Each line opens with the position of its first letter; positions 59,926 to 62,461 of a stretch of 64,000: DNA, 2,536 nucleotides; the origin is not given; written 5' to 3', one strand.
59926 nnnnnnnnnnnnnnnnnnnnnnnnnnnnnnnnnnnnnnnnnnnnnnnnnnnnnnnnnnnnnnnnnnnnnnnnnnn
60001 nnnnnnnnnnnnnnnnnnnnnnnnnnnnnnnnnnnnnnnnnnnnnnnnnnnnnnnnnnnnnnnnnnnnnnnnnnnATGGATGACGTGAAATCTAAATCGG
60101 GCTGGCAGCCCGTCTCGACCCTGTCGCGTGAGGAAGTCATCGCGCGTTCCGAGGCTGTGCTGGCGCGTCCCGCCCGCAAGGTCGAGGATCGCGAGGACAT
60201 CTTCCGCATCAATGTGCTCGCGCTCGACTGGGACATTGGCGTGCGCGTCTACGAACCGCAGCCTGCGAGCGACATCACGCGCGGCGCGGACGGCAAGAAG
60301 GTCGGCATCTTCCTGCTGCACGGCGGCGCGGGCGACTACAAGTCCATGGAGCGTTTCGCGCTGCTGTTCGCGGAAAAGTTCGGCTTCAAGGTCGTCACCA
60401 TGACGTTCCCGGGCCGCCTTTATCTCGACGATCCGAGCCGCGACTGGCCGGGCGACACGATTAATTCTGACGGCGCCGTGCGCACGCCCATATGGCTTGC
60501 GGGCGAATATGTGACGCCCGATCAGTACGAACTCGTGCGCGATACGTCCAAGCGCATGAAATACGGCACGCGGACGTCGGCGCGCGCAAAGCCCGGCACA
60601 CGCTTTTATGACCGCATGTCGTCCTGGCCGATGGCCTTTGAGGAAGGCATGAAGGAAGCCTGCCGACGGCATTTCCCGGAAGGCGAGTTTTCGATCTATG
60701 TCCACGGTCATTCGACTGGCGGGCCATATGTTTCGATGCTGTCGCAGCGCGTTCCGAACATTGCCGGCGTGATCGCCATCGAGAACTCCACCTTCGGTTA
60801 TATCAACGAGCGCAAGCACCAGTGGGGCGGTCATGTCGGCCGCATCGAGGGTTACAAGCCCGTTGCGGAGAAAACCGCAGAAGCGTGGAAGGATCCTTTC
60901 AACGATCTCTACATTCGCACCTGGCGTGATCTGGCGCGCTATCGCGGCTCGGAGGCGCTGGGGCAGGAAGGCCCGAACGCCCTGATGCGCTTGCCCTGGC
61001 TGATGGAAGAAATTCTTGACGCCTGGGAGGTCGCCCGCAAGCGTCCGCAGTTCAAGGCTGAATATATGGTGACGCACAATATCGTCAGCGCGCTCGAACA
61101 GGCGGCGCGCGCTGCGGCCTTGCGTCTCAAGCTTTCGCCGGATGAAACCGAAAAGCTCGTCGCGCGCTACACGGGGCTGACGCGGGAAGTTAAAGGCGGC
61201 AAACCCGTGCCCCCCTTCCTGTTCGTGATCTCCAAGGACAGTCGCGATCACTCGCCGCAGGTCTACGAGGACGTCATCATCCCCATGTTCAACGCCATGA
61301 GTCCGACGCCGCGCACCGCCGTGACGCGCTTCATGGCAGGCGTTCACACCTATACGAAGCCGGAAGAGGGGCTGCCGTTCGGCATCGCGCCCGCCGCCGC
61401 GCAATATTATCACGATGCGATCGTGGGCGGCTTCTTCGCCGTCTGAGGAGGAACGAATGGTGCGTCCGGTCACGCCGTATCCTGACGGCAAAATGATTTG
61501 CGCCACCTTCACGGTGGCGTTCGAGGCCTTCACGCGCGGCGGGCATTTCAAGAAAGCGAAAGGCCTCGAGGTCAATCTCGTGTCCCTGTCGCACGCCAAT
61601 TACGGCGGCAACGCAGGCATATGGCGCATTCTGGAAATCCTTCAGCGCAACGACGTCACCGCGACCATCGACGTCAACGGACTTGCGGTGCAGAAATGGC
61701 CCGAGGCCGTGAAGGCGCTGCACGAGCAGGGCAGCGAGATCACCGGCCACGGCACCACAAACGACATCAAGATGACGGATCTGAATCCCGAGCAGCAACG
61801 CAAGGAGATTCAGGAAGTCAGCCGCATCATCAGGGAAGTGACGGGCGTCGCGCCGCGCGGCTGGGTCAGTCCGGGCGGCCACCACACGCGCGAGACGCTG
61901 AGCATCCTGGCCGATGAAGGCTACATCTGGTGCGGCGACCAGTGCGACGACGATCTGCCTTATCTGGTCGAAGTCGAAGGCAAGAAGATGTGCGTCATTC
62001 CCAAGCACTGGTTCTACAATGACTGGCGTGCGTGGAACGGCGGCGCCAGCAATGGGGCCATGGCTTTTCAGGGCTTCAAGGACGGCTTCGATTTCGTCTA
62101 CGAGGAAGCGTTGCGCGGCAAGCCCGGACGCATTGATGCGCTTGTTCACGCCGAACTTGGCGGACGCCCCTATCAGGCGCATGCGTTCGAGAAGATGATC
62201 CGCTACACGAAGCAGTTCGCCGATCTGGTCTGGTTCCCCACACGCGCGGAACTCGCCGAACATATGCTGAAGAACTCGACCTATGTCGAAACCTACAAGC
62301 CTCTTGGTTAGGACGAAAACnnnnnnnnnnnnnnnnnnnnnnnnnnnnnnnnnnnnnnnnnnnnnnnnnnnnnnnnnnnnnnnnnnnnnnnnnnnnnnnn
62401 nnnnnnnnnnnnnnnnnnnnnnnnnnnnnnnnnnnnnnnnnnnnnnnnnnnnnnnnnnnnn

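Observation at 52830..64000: Candidate undescribed catabolic operon: decarboxylase-like aldolase, 2 PuuE-type amidohydrolases, ABC importer, 2 unknown alpha/beta-hydrolases, SDR, DUF1993, CoA transferase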

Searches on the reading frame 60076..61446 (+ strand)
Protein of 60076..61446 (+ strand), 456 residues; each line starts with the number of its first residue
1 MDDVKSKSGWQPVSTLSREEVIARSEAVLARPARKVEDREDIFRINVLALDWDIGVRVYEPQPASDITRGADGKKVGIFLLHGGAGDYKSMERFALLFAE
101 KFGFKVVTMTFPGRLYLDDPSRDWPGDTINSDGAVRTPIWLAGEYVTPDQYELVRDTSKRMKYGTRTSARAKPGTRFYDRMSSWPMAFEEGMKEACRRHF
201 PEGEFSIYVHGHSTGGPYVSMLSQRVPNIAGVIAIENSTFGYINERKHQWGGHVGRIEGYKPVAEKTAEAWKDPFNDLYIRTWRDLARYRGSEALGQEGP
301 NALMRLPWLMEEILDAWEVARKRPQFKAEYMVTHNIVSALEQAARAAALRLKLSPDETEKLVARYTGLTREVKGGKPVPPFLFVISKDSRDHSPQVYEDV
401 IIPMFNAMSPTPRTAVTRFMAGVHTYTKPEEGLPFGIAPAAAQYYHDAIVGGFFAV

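Call 5: search_protein_families(library=pfam, proteins=[window:60076-61446:+], max_evalue=0.01)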
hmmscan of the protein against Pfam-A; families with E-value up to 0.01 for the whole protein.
window:60076-61446:+ (456 aa): 1 family
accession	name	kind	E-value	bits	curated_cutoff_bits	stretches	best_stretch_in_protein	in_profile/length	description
PF01764.32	Lipase_3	-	0.0099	16.2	22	0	170-223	31-81/140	Lipase (class 3)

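Call 6: search_protein_families(library=ncbifam, proteins=[window:60076-61446:+], max_evalue=0.01)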
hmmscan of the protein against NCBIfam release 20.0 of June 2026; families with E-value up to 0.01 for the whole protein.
window:60076-61446:+ (456 aa): 0 families

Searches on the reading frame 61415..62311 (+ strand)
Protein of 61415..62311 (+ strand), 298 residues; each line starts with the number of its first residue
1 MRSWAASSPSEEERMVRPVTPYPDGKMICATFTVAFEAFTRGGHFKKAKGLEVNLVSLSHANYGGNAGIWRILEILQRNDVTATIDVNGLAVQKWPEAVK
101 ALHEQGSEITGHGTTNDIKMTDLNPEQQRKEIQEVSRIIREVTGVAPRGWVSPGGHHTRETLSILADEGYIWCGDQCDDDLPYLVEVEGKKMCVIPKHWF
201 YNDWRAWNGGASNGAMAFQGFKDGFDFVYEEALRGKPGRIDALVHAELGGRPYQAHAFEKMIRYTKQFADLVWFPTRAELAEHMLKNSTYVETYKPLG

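Call 5: search_protein_families(library=pfam, proteins=[window:61415-62311:+], max_evalue=0.01)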
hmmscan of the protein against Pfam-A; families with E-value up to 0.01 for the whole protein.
window:61415-62311:+ (298 aa): 1 family
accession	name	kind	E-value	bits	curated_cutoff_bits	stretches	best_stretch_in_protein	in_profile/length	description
PF01522.26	Polysacc_deac_1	-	4.5e-18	65.8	23.1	1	66-170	18-121/124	Polysaccharide deacetylase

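Call 6: search_protein_families(library=ncbifam, proteins=[window:61415-62311:+], max_evalue=0.01)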
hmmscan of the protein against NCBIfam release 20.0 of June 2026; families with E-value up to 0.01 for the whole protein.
window:61415-62311:+ (298 aa): 9 families
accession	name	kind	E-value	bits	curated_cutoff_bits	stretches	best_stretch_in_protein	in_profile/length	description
TIGR03212.1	uraD_N-term-dom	equivalog_domain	7.1e-39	133.6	424.6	1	61-287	71-294/297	allantoinase PuuE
TIGR02764.1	spore_ybaN_pdaB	equivalog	1.9e-14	53.9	237.4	1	65-170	17-121/191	polysaccharide deacetylase family sporulation protein PdaB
TIGR02873.1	spore_ylxY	hypoth_equivalog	1.7e-11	43.9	391.5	1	63-176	94-209/268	probable sporulation protein, polysaccharide deacetylase family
TIGR03006.1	pepcterm_polyde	equivalog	2.2e-11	43.4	276.2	1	69-172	36-141/272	XrtA system polysaccharide deacetylase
TIGR02884.1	spore_pdaA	equivalog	2.2e-09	37.3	298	1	70-170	53-153/224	delta-lactam-biosynthetic de-N-acetylase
TIGR04243.1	nodulat_NodB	equivalog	2.1e-07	30.7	240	1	71-169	19-117/197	chitooligosaccharide deacetylase NodB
NF045821.1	PgAcgDacpgdA1_Bac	equivalog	6.6e-07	28.5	400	1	71-162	105-195/282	peptidoglycan-N-acetylglucosamine deacetylase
NF045822.1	PgAcgDacpgdA2_Bac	equivalog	1.6e-05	24.4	400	1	71-148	86-162/274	peptidoglycan-N-acetylglucosamine deacetylase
NF045820.1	PgAcgDacpgdA_Strep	equivalog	0.003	16.4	800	1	58-151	272-364/463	peptidoglycan-N-acetylglucosamine deacetylase PgdA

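Call 40: search_solved_structures(query=window:61457-62311:+, max_evalue=1e-10, show_alignments=4)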
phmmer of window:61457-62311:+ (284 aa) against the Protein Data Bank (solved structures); distinct sequences matched with E-value up to 1e-10: 5.
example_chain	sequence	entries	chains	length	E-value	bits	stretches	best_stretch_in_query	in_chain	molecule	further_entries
1z7a_A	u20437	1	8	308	4.2e-35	124.7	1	46-279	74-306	conserved hypothetical protein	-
3cl6_A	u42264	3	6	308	1.4e-31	113.2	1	40-276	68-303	Puue allantoinase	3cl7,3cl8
3s6o_A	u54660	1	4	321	6.4e-26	94.6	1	47-276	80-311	Polysaccharide deacetylase family protein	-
3rxz_A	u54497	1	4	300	1.1e-19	74.1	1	5-271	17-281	Polysaccharide deacetylase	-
3qbu_A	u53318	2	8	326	3.4e-13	52.8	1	35-173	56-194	Putative uncharacterized protein | peptidoglycan deacetylase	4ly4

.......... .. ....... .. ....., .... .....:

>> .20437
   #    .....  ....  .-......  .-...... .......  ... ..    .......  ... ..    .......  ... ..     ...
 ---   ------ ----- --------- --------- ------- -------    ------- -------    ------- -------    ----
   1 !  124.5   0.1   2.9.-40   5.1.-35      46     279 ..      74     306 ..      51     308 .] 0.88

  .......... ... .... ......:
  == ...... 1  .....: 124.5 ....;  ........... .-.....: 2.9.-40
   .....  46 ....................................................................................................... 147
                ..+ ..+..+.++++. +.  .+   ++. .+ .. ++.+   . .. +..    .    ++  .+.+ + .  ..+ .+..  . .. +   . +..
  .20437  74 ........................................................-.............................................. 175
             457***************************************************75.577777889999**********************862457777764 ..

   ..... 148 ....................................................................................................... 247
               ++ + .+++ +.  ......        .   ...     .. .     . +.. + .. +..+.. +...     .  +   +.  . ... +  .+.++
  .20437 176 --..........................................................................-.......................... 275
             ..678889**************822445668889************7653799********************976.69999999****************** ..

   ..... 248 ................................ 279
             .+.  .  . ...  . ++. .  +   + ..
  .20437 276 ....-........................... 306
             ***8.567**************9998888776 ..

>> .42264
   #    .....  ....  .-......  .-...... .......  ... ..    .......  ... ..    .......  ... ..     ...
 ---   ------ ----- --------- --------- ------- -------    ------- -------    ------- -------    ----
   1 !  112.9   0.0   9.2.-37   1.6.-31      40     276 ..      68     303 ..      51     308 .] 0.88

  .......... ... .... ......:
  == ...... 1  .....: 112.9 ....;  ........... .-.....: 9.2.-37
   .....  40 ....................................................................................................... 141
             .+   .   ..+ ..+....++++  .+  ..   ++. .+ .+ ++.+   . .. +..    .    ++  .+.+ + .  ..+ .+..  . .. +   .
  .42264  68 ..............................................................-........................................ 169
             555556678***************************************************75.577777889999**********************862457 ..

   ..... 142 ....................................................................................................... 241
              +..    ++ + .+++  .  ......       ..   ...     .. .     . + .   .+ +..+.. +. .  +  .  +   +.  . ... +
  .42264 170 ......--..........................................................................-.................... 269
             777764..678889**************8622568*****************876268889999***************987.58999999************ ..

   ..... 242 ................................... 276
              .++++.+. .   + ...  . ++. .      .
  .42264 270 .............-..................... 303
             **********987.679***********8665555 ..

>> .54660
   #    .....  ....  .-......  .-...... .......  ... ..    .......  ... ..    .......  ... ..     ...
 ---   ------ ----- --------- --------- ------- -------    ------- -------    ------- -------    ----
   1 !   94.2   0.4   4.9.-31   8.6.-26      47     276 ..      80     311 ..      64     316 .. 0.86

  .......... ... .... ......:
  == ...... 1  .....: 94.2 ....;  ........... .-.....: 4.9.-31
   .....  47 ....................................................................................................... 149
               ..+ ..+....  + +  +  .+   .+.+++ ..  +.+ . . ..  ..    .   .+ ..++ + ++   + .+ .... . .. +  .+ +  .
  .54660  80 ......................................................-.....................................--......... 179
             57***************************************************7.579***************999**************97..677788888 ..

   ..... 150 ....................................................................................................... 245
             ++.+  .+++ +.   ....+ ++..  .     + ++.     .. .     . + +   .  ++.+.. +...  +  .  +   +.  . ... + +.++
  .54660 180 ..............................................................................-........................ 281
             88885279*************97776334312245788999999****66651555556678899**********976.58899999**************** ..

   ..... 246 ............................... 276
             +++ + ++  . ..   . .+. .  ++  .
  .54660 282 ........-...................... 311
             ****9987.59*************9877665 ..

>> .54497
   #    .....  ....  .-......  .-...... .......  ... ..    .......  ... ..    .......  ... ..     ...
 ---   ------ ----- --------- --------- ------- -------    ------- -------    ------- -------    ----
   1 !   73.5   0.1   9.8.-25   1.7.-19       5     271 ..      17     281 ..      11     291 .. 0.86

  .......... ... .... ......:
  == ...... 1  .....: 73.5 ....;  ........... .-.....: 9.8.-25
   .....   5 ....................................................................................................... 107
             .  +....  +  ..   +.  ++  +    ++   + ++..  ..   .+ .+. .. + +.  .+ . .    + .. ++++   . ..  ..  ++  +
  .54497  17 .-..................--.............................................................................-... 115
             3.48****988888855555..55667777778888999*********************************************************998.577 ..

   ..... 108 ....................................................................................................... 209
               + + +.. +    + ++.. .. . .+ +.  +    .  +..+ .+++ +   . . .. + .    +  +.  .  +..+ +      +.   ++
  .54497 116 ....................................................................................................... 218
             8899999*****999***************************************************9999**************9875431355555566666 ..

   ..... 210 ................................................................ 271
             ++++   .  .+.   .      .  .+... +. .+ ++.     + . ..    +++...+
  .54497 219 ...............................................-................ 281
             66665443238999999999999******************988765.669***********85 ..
